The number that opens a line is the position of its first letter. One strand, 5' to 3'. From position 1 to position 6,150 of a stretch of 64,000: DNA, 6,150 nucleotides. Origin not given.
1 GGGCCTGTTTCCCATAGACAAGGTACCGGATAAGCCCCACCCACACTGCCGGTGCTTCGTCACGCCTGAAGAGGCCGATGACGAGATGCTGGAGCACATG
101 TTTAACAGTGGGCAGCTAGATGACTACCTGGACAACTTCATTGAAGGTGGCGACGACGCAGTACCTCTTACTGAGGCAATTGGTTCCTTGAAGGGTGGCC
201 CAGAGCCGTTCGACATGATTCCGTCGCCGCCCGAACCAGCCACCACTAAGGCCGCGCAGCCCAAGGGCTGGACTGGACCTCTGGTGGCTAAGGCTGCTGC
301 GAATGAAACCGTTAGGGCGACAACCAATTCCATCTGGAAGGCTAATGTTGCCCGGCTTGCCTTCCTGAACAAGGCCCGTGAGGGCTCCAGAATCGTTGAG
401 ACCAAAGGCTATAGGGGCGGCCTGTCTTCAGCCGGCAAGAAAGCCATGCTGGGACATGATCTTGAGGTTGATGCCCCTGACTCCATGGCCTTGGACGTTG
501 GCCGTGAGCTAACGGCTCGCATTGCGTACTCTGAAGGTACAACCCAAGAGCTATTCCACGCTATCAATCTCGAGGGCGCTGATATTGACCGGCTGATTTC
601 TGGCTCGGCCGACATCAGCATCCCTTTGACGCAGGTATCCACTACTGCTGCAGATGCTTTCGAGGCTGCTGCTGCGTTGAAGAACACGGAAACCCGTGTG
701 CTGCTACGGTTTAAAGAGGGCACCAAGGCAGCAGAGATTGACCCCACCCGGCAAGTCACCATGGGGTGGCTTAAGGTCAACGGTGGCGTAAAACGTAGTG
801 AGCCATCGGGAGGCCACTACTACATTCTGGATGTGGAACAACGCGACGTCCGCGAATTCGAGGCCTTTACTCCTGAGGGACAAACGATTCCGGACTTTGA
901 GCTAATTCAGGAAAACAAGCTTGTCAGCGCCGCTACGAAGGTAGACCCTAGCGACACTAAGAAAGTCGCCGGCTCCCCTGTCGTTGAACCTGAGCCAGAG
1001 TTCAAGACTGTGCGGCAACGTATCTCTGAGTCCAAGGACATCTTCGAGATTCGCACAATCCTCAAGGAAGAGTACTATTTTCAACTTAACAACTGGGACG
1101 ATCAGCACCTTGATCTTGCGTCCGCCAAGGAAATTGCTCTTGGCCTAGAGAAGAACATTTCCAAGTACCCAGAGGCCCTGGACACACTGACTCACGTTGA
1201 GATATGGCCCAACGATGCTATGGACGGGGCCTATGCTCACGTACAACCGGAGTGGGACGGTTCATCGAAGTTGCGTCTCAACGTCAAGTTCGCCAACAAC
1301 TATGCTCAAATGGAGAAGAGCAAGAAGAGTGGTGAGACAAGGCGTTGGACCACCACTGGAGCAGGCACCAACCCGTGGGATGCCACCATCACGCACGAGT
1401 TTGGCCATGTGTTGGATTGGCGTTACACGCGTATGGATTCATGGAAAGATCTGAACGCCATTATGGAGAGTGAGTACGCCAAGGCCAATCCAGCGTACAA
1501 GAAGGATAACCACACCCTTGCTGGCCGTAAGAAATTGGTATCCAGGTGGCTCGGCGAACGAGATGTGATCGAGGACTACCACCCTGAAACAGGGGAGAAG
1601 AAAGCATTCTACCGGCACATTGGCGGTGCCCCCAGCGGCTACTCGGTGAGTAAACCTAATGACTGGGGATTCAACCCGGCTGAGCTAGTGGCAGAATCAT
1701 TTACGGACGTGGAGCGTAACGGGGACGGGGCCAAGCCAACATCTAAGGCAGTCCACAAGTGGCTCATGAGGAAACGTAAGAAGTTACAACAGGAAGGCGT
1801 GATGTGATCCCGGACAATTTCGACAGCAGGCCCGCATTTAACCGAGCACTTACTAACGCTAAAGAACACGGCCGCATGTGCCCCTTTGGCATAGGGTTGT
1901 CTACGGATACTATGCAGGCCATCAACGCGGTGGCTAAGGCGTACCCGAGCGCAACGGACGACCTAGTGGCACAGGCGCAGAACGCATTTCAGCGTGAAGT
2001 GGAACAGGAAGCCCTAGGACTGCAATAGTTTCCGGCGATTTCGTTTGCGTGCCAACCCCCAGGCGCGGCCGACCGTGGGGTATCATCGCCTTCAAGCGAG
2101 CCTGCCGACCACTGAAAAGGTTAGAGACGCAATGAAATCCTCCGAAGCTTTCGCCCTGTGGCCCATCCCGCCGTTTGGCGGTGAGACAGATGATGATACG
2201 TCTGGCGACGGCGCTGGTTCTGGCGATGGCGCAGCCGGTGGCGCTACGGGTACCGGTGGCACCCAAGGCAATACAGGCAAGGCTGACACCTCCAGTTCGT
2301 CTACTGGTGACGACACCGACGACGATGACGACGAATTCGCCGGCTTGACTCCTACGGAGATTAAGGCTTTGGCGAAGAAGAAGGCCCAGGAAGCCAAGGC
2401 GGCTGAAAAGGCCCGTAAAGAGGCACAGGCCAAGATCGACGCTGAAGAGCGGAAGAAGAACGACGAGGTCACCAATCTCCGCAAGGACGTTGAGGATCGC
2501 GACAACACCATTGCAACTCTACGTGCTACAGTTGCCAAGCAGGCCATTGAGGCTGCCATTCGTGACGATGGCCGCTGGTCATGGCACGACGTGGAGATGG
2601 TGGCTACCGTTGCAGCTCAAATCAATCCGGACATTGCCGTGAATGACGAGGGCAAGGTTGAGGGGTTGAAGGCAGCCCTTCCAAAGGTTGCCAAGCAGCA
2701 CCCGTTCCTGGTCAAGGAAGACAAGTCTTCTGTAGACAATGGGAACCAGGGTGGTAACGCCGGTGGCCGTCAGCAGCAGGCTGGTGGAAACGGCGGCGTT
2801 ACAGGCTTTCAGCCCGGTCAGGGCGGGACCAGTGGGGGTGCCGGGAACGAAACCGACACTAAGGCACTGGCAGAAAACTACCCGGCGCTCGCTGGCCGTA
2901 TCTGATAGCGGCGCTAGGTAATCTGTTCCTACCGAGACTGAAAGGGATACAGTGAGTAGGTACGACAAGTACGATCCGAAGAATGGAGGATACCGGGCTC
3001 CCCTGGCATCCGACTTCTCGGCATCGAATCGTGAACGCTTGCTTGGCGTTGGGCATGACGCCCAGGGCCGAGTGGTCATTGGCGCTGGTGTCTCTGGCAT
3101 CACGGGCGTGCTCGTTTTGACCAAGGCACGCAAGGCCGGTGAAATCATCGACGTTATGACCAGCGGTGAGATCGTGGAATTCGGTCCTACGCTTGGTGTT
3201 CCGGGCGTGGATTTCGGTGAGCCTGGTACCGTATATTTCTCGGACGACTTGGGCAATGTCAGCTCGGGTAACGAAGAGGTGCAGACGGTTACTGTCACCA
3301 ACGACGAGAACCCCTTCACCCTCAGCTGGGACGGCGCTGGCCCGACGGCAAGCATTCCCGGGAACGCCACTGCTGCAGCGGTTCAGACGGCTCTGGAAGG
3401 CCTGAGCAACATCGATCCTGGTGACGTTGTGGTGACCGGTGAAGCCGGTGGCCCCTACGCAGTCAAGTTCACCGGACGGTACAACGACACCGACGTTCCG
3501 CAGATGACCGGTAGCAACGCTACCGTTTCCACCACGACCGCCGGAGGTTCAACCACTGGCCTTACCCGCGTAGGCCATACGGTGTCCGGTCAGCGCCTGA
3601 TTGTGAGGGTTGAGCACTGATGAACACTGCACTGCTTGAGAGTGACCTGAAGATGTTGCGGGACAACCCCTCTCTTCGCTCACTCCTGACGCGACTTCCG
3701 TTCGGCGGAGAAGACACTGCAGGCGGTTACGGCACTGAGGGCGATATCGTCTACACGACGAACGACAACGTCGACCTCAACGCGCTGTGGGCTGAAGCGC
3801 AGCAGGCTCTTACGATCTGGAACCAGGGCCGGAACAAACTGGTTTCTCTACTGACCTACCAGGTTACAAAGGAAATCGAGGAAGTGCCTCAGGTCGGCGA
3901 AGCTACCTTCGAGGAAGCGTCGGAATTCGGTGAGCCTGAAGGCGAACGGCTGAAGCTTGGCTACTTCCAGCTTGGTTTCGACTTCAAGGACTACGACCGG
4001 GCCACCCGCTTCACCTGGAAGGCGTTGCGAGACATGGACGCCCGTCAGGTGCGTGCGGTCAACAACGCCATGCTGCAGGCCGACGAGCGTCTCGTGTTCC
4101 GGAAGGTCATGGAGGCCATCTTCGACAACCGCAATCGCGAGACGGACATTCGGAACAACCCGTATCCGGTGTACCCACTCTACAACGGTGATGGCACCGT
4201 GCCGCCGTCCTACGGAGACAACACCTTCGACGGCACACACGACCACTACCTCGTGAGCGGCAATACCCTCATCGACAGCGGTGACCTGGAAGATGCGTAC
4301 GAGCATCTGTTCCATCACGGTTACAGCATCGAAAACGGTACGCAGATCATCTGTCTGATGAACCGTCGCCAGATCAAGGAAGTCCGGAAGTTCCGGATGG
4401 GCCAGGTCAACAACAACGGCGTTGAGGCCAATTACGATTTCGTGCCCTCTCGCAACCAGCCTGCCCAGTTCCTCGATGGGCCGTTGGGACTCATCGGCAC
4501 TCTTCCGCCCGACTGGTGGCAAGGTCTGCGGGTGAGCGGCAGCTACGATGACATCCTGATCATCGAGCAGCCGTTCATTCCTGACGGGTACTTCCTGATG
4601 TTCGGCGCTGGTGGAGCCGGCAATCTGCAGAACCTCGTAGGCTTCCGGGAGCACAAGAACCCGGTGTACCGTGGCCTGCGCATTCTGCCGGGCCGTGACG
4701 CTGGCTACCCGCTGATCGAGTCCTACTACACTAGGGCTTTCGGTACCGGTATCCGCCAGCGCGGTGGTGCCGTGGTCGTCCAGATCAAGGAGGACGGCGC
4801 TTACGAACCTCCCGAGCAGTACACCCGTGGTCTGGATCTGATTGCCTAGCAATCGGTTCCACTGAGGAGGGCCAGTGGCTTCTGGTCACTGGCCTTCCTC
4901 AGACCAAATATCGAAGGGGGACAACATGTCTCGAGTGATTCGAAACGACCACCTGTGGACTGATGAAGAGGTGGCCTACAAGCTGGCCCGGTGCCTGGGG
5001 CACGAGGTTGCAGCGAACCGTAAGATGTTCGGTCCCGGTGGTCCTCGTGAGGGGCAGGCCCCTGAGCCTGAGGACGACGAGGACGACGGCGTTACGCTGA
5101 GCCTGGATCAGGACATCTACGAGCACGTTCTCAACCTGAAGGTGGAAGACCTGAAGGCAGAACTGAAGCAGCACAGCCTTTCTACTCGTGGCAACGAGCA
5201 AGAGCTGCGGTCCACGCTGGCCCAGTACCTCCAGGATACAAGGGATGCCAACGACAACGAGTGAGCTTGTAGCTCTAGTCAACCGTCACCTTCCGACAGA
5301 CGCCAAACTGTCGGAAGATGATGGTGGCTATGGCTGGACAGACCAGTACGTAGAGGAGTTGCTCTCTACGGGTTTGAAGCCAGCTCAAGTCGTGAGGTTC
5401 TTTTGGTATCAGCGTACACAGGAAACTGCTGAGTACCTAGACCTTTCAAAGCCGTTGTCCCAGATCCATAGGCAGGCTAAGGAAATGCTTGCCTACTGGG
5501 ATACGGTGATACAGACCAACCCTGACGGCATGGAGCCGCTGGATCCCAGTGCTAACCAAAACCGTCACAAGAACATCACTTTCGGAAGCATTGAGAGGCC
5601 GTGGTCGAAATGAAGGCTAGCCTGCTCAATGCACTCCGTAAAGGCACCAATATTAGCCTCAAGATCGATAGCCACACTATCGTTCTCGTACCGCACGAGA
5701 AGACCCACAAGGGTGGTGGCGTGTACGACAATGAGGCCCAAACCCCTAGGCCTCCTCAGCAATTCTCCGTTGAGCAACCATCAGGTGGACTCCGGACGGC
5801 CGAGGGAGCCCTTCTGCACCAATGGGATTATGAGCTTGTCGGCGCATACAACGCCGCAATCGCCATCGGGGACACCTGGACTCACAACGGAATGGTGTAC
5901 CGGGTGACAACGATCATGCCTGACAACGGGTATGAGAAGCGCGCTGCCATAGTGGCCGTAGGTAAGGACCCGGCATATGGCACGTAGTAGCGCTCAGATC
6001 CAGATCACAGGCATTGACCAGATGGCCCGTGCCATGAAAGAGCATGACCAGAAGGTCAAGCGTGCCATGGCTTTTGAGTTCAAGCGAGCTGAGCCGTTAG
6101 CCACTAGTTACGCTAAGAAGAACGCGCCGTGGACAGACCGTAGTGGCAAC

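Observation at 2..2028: MuF-like head morphogenesis protein fused to a HExxH metallopeptidase-like C-terminal domain, followed by a translationally coupled small ORF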

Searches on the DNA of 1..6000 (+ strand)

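Call 7: search_dna_similar(query=window:1-6000:+, collection=phages, mode=near, max_rows=25)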
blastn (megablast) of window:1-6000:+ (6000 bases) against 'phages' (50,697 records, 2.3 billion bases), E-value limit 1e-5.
Records with a match: 13; places in all: 13; records where one place covers at least 80% of the query: 12.
Best place of each record, by identity: >=99% 5; 95-99% 7; 60-80% 1.
By first word of the organism name: Mycobacterium 12; Gordonia 1.
By host as written in the record: Mycobacterium smegmatis mc2 155 6; Mycobacterium smegmatis mc#155 3; Mycobacterium smegmatis mc2155 2; Mycobacterium sp. 1; Gordonia rubripertincta NRRL B-16540 1.
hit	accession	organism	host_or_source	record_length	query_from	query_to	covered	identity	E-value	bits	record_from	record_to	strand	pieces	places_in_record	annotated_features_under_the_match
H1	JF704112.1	Mycobacterium phage Send513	Mycobacterium smegmatis mc2 155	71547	1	6000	100%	100.0%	0e+0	11081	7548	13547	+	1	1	12: MuF-like minor capsid protein | 16: hypothetical protein | 14: hypothetical protein | 15: hypothetical protein | 17: hypothetical protein | and 4 other names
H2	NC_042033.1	Mycobacterium phage Send513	Mycobacterium smegmatis mc2 155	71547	1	6000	100%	100.0%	0e+0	11081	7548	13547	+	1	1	12: head maturation protease | 16: major head protein | 14: head scaffolding protein | 15: tail sheath | 17: hypothetical protein | and 4 other names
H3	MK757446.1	Mycobacterium phage Candle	Mycobacterium smegmatis mc#155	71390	1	6000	100%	99.5%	0e+0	10914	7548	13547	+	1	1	12: MuF-like minor capsid protein | 16: major capsid protein | 14: hypothetical protein | 15: hypothetical protein | 17: hypothetical protein | and 4 other names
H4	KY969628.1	Mycobacterium phage Zenon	Mycobacterium smegmatis mc#155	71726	1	6000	100%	99.4%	0e+0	10870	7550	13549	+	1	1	MuF-like minor capsid protein | major capsid protein | hypothetical protein (x7)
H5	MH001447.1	Mycobacterium phage Nilo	Mycobacterium smegmatis mc2 155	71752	1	6000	100%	99.3%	0e+0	10828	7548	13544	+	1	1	13: MuF-like minor capsid protein | 17: major capsid protein | 15: hypothetical protein | 16: hypothetical protein | 18: hypothetical protein | and 4 other names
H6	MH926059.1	Mycobacterium phage Riparian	Mycobacterium smegmatis mc2155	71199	1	6000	100%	98.9%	0e+0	10709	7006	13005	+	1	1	12: MuF-like minor capsid protein | 16: major capsid protein | 14: hypothetical protein | 15: hypothetical protein | 17: hypothetical protein | and 4 other names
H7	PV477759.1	Mycobacterium phage JIND1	Mycobacterium sp.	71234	1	6000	100%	98.8%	0e+0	10676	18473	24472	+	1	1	head maturation protease | major head protein | head scaffolding protein | hypothetical protein (x6) | tail completion or Neck1 protein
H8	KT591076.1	Mycobacterium phage Weiss13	Mycobacterium smegmatis mc2 155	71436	1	6000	100%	98.7%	0e+0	10643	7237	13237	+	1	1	MuF-like minor capsid protein | major capsid protein | hypothetical protein (x7)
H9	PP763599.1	Mycobacterium phage MontyDev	Mycobacterium smegmatis mc2155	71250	1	6000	100%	98.5%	0e+0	10565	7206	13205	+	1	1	12: MuF-like minor capsid protein | 16: major capsid protein | 14: hypothetical protein | 15: hypothetical protein | 17: hypothetical protein | and 4 other names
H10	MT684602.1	Mycobacterium phage Rope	Mycobacterium smegmatis mc#155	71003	1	6000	100%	97.3%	0e+0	10183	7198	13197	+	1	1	12: MuF-like minor capsid protein | 16: major capsid protein | 14: hypothetical protein | 15: hypothetical protein | 17: hypothetical protein | and 4 other names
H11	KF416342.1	Mycobacterium phage Papyrus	Mycobacterium smegmatis mc2 155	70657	1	6000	100%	97.2%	0e+0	10155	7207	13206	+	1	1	12: MuF-like minor capsid protein | 16: hypothetical protein | 14: hypothetical protein | 15: hypothetical protein | 17: hypothetical protein | and 4 other names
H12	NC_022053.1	Mycobacterium phage Papyrus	Mycobacterium smegmatis mc2 155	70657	1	6000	100%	97.2%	0e+0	10155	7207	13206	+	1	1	12: head maturation protease | 16: major head protein | 14: head scaffolding protein | 15: hypothetical protein | 17: hypothetical protein | and 4 other names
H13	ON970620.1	Gordonia phage LilyPad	Gordonia rubripertincta NRRL B-16540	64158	3876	4249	6%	75.2%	5e-39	171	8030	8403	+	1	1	12: major capsid protein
